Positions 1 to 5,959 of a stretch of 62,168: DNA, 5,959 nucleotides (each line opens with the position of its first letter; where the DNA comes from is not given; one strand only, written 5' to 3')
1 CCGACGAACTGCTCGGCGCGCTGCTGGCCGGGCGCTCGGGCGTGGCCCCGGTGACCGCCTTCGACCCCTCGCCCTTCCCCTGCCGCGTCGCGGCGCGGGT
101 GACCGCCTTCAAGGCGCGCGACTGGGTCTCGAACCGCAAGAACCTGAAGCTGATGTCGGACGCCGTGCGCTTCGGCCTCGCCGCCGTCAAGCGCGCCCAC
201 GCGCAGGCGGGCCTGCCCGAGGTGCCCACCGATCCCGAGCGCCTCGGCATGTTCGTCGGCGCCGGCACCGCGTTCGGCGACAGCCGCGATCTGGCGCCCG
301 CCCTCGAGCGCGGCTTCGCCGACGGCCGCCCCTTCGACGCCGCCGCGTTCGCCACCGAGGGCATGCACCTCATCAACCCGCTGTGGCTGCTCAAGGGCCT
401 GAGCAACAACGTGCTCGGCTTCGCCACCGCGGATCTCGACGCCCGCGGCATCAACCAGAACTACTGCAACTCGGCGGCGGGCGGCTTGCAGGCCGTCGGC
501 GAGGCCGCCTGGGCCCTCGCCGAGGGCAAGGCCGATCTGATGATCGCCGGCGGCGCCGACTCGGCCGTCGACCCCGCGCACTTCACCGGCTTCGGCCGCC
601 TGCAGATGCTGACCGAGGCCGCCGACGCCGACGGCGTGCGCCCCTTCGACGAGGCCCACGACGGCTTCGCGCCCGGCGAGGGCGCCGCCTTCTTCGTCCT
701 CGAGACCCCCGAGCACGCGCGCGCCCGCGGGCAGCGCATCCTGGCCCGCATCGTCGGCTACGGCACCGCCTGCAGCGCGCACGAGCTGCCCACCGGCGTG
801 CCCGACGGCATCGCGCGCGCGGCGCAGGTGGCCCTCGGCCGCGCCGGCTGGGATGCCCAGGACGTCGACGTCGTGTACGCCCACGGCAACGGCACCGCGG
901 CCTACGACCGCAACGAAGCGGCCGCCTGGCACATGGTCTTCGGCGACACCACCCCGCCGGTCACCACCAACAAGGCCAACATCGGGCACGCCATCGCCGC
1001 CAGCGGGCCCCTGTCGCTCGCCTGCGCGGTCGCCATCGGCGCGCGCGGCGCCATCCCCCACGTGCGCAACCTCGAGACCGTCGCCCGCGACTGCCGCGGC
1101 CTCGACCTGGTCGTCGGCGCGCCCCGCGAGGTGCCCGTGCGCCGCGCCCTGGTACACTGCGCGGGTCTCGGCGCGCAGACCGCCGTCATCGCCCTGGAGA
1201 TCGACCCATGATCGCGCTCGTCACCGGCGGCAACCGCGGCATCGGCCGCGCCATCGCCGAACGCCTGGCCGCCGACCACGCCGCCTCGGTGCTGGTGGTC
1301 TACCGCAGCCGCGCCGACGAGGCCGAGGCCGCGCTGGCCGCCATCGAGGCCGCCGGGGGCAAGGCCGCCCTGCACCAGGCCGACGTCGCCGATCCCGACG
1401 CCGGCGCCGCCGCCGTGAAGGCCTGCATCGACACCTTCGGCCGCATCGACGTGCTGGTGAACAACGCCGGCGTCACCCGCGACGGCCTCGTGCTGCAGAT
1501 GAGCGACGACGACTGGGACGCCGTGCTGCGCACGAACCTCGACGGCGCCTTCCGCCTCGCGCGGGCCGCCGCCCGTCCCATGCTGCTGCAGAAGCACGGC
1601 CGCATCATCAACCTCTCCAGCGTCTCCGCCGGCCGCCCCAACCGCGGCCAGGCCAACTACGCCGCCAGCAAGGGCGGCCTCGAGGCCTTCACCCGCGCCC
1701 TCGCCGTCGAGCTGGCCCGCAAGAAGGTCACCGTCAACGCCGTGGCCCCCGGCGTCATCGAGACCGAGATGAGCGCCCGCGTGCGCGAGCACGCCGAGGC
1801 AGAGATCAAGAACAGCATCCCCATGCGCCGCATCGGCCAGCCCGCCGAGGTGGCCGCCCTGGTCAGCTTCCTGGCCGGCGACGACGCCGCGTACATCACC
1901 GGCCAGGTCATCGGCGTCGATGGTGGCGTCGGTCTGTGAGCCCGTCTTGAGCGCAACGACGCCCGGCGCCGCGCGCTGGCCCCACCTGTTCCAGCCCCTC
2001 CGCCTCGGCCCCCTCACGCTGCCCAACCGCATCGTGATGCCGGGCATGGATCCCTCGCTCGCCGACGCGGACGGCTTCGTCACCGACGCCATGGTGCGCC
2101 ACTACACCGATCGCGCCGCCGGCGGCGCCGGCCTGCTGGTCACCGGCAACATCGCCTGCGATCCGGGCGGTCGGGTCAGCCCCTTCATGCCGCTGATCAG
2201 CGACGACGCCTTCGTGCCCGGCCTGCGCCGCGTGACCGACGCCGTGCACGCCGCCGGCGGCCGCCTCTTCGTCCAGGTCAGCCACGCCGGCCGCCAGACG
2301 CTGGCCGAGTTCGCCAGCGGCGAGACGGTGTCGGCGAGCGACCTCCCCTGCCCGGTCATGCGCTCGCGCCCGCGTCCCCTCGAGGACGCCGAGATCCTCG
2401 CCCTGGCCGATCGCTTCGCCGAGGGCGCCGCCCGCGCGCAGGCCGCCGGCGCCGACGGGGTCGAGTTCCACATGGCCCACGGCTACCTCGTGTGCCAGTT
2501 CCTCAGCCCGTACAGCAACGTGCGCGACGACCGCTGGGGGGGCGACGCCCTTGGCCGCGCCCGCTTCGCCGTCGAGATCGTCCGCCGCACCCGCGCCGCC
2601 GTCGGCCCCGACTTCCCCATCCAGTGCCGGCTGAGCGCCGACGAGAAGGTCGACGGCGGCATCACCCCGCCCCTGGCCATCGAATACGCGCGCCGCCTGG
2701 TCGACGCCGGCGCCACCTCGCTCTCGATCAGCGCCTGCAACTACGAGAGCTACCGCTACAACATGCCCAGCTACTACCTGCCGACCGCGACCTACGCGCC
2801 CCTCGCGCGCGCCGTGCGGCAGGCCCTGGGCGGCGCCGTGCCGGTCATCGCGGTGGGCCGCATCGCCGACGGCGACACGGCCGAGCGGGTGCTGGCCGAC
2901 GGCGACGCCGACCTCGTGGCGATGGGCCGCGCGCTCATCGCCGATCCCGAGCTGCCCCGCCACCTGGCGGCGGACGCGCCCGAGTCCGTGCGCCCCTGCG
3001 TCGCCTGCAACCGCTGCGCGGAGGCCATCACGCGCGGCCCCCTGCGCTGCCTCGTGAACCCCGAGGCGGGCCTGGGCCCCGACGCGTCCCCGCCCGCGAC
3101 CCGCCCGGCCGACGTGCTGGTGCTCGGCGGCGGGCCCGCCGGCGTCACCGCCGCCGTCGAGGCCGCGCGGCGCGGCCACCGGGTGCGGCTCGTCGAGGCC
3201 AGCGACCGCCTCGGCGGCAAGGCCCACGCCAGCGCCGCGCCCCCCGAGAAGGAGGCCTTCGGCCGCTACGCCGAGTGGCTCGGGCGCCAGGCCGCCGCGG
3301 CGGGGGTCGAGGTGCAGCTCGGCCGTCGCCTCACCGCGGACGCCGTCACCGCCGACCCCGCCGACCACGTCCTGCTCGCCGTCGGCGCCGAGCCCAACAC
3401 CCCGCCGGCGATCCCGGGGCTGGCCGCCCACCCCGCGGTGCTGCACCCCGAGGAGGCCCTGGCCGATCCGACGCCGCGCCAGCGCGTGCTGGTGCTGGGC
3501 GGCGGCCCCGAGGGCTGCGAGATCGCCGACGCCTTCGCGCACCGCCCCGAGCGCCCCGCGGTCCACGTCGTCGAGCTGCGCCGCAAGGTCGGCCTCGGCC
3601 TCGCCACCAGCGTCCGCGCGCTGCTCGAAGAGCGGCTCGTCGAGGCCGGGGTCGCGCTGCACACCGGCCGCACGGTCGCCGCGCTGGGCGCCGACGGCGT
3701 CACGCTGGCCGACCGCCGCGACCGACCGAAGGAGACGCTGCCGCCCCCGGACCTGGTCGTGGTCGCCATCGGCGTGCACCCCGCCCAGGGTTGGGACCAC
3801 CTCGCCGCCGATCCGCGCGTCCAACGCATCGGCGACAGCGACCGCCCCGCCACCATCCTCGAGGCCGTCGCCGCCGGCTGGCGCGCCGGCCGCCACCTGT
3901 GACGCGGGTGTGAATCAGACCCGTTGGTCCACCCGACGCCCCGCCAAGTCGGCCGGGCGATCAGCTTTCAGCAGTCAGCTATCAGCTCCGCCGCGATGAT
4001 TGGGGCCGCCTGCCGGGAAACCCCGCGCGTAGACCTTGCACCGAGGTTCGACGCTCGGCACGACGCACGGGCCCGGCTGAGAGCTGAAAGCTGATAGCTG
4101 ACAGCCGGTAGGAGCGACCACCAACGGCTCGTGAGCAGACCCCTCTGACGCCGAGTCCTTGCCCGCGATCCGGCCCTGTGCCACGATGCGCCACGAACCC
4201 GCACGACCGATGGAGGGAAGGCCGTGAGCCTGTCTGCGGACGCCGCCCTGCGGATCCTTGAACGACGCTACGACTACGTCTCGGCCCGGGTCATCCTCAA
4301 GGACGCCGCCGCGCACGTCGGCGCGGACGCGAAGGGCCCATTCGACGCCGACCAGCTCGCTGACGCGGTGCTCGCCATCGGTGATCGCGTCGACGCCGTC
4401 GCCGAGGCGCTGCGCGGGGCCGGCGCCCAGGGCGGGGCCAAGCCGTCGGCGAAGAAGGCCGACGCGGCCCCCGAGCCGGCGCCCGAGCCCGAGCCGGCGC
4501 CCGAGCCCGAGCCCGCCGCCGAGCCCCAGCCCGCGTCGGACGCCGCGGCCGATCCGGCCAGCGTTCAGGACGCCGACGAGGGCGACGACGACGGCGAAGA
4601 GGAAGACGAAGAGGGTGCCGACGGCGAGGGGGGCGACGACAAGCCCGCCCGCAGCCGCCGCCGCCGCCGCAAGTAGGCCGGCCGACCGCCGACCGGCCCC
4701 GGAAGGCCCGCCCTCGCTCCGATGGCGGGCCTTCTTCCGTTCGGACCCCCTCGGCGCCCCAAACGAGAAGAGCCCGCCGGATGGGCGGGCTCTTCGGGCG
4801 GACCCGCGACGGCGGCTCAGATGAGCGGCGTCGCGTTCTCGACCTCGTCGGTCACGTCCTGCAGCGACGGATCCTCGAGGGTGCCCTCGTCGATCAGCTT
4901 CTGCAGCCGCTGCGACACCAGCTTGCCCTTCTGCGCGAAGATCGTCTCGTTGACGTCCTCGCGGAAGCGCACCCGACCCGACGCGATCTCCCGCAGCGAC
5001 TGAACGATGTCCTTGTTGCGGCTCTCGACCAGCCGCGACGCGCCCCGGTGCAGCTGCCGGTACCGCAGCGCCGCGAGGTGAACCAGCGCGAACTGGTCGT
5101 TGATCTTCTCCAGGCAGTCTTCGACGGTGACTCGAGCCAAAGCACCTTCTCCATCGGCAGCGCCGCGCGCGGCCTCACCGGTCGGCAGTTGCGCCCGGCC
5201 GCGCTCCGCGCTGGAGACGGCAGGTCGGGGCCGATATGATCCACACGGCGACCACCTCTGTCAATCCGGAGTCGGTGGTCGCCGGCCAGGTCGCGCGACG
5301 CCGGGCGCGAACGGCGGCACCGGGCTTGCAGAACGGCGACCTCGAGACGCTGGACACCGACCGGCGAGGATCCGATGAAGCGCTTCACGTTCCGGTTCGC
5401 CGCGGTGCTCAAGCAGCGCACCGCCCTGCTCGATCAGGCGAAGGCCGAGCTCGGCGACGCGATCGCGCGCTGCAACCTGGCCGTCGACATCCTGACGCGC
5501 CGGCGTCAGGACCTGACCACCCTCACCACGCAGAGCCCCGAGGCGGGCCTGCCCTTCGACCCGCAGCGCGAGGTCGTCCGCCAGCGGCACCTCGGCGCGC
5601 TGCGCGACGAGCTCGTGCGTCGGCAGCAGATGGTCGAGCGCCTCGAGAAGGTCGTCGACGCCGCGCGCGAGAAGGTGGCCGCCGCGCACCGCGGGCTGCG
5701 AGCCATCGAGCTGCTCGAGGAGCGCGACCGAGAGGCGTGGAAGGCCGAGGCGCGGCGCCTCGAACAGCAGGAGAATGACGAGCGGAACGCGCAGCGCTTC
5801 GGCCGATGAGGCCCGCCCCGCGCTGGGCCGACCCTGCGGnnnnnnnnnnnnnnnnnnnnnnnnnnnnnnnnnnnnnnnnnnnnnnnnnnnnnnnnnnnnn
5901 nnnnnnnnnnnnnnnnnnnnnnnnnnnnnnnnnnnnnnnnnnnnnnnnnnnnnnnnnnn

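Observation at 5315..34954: Large flagellar core cluster in a gliding-type, very GC-rich genome context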

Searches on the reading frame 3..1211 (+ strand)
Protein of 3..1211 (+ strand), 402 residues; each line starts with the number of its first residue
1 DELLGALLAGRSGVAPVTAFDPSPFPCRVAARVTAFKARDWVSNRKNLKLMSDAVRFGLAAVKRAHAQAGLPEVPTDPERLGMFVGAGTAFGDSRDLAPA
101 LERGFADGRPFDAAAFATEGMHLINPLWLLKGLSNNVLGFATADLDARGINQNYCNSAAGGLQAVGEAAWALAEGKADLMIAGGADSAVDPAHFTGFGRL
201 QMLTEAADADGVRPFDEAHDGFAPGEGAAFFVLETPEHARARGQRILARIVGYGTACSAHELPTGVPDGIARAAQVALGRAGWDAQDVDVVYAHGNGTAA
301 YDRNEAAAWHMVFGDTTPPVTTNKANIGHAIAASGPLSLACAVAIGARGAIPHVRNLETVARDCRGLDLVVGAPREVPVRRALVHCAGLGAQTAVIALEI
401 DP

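Call 9: search_protein_families(library=pfam, proteins=[window:3-1211:+], max_evalue=0.01)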
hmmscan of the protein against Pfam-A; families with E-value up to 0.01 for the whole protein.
window:3-1211:+ (402 aa): 2 families
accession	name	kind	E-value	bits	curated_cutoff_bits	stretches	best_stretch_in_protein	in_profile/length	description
PF00109.32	ketoacyl-synt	-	6.9e-23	82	20.8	1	2-238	21-251/252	Beta-ketoacyl synthase, N-terminal domain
PF02801.28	Ketoacyl-synt_C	-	1.7e-20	73.6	20.8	1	247-357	1-118/119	Beta-ketoacyl synthase, C-terminal domain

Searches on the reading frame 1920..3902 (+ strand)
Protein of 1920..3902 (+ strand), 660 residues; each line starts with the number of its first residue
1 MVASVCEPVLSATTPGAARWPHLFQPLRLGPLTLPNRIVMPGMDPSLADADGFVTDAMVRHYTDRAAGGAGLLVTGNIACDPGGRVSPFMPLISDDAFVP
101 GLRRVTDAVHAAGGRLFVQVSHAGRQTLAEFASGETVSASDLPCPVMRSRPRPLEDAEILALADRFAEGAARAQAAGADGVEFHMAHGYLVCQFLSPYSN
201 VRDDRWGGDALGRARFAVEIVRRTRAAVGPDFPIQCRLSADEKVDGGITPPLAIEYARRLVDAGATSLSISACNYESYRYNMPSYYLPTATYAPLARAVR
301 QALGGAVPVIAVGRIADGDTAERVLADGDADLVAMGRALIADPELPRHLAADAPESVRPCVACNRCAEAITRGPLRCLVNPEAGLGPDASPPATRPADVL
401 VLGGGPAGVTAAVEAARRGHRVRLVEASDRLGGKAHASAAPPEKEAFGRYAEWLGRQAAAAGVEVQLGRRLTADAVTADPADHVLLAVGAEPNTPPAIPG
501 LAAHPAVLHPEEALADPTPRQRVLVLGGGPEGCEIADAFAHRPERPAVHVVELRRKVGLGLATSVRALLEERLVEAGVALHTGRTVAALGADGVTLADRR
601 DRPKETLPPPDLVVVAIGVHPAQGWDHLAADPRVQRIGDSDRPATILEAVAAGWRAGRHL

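Call 9: search_protein_families(library=pfam, proteins=[window:1920-3902:+], max_evalue=0.01)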
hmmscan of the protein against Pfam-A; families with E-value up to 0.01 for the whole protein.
window:1920-3902:+ (660 aa): 17 families
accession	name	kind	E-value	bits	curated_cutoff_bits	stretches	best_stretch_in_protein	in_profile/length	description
PF00724.26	Oxidored_FMN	-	3e-66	224.5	27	1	23-352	2-338/342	NADH:flavin oxidoreductase / NADH oxidase family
PF07992.20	Pyr_redox_2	-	4.9e-29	102.1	26.1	1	398-623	2-241/291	Pyridine nucleotide-disulphide oxidoreductase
PF00070.33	Pyr_redox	-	1.8e-15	57.7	22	2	522-594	1-71/82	Pyridine nucleotide-disulphide oxidoreductase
PF12831.13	FAD_oxidored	-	7.8e-12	45.6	27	1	398-445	1-48/416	FAD dependent oxidoreductase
PF13450.12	NAD_binding_8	-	5.4e-10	39.9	21.9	1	401-440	1-40/68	NAD(P)-binding Rossmann-like domain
PF00890.30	FAD_binding_2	-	6.1e-08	32.7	20.4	1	398-439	1-42/414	FAD binding domain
PF01266.30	DAO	-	7.8e-08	32.6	27.9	1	398-439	1-43/353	FAD dependent oxidoreductase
PF03486.20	HI0933_like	-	7.8e-08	32.5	50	1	398-437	2-41/244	HI0933-like protein Rossmann domain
PF13738.12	Pyr_redox_3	-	2.8e-06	27.2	30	0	397-430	165-198/305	Pyridine nucleotide-disulphide oxidoreductase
PF01593.30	Amino_oxidase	-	7.6e-06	25.9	19.8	1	407-437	2-32/443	Flavin containing amine oxidoreductase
PF01207.24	Dus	-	1.9e-05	24.4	20.4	1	197-348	90-226/311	Dihydrouridine synthase (Dus)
PF01134.28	GIDA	-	9.1e-05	22.1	22.1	1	398-429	1-33/391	Glucose inhibited division protein A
PF13434.12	Lys_Orn_oxgnase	-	0.00015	21.5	21.3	1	472-551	139-219/339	L-lysine 6-monooxygenase/L-ornithine 5-monooxygenase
PF05834.18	Lycopene_cycl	-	0.00022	20.9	23.4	0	398-431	1-36/380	Lycopene cyclase protein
PF01946.23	Thi4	-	0.00023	20.9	26.2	1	397-434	18-56/235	Thi4 family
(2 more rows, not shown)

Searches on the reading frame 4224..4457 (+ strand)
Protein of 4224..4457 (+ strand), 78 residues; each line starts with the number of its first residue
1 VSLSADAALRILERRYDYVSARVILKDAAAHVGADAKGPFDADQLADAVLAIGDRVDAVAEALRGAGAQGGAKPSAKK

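Call 53: search_protein_families(library=pfam, proteins=[window:4224-4457:+], max_evalue=5)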
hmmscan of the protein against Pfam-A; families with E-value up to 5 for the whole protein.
seq(78 aa): 2 families
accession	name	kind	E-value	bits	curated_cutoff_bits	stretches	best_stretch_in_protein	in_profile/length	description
PF12244.13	DUF3606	-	0.29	11.4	24.3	1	43-63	33-53/54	Protein of unknown function (DUF3606)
PF13428.12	TPR_14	-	1.2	10.4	23.5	0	7-35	6-34/44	Tetratricopeptide repeat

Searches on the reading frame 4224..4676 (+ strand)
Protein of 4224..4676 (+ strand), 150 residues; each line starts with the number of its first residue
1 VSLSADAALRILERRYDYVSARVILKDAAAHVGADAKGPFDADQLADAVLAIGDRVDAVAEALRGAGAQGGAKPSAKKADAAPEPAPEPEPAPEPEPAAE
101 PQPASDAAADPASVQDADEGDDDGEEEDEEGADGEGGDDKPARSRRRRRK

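Call 9: search_protein_families(library=pfam, proteins=[window:4224-4676:+], max_evalue=0.01)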
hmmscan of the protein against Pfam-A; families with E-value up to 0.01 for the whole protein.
window:4224-4676:+ (150 aa): 1 family
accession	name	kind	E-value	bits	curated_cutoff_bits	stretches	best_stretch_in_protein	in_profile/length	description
PF05887.16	Trypan_PARP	-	0.00099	19.5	100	1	65-131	40-112/134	Procyclic acidic repetitive protein (PARP)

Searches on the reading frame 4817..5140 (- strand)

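Call 9: search_protein_families(library=pfam, proteins=[window:4817-5140:-], max_evalue=0.01)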
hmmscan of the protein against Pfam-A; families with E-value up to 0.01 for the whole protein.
window:4817-5140:- (107 aa): 1 family
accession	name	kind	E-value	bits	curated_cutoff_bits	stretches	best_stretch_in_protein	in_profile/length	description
PF01192.27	RNA_pol_Rpb6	-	7.8e-13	48.7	26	1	8-59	1-53/53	RNA polymerase Rpb6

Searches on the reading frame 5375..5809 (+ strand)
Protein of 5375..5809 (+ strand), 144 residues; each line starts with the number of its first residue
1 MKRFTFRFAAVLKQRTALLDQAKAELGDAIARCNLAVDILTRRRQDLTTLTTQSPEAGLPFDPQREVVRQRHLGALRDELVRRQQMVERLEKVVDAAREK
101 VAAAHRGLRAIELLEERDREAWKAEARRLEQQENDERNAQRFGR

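Call 9: search_protein_families(library=pfam, proteins=[window:5375-5809:+], max_evalue=0.01)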
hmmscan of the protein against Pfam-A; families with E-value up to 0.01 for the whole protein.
window:5375-5809:+ (144 aa): 1 family
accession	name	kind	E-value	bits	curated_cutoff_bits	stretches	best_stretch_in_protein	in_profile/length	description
PF02050.21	FliJ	-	2.6e-13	50.7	28.4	1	20-142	1-123/123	Flagellar FliJ protein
